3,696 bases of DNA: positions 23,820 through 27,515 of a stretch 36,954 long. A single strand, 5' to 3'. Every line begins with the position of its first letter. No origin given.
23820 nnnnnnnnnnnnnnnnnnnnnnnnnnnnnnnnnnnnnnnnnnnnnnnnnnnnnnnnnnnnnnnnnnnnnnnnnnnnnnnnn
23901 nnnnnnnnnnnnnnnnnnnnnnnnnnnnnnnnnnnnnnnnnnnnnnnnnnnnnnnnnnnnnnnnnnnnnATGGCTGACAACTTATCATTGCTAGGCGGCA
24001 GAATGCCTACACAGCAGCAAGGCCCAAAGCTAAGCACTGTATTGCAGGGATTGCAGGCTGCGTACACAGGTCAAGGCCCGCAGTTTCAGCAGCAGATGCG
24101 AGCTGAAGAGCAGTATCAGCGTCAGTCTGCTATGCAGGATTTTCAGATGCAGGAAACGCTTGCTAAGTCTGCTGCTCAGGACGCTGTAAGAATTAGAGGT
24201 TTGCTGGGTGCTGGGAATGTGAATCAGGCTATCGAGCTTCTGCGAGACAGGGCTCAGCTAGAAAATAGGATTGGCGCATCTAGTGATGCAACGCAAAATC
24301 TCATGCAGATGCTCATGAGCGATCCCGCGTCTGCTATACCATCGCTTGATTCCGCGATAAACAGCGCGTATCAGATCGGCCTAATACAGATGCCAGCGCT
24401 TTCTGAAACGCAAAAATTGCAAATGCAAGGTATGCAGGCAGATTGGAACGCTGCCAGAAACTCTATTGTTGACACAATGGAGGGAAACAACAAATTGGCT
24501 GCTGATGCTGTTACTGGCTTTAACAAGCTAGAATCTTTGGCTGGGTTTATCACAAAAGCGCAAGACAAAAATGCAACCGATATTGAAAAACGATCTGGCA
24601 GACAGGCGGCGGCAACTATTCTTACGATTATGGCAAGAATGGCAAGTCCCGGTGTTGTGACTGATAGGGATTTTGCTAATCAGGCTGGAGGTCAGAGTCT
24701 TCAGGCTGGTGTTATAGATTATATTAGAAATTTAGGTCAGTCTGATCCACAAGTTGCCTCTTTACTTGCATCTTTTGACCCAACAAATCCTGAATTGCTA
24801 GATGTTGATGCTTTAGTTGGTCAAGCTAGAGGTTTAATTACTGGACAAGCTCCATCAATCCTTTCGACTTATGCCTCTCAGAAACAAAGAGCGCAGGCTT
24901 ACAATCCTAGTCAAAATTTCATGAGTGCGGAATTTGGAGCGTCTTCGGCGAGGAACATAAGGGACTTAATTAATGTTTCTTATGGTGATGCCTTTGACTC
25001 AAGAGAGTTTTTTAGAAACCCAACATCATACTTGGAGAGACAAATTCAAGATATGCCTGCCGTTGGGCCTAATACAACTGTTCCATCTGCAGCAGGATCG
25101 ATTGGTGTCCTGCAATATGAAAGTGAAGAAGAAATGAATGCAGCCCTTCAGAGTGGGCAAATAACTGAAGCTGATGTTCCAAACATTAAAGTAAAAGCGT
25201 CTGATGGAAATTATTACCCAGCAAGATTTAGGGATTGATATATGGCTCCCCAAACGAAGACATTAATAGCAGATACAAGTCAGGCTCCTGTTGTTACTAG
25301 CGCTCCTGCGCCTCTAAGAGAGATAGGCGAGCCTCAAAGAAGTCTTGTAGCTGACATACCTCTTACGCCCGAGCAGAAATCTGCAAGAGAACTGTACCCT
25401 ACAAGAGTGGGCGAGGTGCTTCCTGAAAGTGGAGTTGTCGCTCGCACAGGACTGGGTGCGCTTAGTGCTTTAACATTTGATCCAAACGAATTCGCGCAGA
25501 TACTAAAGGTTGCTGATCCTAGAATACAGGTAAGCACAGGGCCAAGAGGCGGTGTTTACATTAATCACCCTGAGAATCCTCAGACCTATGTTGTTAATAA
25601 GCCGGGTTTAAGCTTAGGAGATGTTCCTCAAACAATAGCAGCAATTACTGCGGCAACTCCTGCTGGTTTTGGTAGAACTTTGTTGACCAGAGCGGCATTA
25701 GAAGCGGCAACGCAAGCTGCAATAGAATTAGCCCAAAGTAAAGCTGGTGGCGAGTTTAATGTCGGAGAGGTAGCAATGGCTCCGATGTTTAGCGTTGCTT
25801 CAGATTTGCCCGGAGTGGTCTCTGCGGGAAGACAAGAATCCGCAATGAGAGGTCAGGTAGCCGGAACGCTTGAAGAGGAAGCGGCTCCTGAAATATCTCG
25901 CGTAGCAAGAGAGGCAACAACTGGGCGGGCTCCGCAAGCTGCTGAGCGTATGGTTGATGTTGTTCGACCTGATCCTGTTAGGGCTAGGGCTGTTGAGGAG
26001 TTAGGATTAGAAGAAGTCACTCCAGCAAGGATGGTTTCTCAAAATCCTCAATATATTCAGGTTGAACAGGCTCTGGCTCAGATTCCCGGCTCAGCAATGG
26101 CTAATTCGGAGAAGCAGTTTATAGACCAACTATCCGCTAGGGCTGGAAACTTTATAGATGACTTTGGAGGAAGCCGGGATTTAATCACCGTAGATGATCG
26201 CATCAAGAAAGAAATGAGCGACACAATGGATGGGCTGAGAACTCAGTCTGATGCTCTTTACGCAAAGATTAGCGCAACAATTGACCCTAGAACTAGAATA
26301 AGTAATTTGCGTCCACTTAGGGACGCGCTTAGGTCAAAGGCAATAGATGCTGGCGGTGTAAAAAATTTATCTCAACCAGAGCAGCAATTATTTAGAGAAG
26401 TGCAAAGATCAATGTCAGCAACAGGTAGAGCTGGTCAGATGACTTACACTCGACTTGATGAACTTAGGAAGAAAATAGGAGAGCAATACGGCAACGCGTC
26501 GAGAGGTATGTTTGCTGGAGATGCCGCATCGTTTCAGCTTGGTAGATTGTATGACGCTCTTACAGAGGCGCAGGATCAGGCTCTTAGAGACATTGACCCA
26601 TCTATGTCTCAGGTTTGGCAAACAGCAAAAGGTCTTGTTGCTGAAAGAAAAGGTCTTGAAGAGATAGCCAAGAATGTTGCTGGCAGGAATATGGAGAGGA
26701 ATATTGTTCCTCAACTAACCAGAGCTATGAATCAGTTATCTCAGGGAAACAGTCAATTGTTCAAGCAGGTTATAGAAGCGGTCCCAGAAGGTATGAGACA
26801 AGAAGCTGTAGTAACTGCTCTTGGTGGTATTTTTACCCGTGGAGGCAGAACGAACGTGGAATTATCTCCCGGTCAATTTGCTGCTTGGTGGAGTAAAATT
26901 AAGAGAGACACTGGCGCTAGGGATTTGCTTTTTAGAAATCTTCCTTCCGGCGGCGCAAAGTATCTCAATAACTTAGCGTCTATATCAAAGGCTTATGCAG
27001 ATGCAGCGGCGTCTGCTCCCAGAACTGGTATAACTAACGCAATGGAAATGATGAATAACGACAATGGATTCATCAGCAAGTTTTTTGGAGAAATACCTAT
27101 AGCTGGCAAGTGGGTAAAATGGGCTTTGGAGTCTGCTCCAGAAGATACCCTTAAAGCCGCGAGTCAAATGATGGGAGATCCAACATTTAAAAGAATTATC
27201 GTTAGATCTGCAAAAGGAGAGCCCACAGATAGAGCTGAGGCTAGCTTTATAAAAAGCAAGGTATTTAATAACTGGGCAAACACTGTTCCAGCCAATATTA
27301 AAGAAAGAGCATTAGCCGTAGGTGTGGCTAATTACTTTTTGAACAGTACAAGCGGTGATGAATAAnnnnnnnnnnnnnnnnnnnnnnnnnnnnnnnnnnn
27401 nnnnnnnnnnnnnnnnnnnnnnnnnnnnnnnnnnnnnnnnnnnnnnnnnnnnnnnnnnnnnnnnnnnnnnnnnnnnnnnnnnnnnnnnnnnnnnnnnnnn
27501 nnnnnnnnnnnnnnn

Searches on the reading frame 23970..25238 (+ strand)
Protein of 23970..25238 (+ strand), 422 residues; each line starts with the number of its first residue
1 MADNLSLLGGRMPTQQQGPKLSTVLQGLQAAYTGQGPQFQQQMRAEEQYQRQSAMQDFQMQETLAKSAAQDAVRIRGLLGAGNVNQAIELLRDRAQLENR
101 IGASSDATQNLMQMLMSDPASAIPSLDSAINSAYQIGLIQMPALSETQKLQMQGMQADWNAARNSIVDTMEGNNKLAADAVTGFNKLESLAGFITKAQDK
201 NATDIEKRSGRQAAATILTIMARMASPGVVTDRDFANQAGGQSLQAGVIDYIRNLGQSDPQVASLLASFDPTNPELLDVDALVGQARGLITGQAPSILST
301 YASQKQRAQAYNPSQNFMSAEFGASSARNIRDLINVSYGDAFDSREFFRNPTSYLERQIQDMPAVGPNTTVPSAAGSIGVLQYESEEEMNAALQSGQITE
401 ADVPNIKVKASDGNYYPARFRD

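Call 77: search_protein_families(library=phrogs, proteins=[window:23970-25238:+], max_evalue=0.001)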
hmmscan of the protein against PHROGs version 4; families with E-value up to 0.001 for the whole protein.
window:23970-25238:+ (422 aa): 1 family
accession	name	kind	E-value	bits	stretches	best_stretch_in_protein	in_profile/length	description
phrog_20739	-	tail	0.00018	21.8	0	79-149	140-210/336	tail length tape measure protein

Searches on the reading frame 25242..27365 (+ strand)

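Call 77: search_protein_families(library=phrogs, proteins=[window:25242-27365:+], max_evalue=0.001)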
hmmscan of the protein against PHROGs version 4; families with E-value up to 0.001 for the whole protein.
window:25242-27365:+ (707 aa): 2 families
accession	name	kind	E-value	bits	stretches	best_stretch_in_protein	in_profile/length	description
phrog_6704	-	unknown function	8.9e-61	207.2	1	134-590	135-570/707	-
phrog_21143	-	tail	2.5e-12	47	1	226-381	417-571/576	lytic tail fiber protein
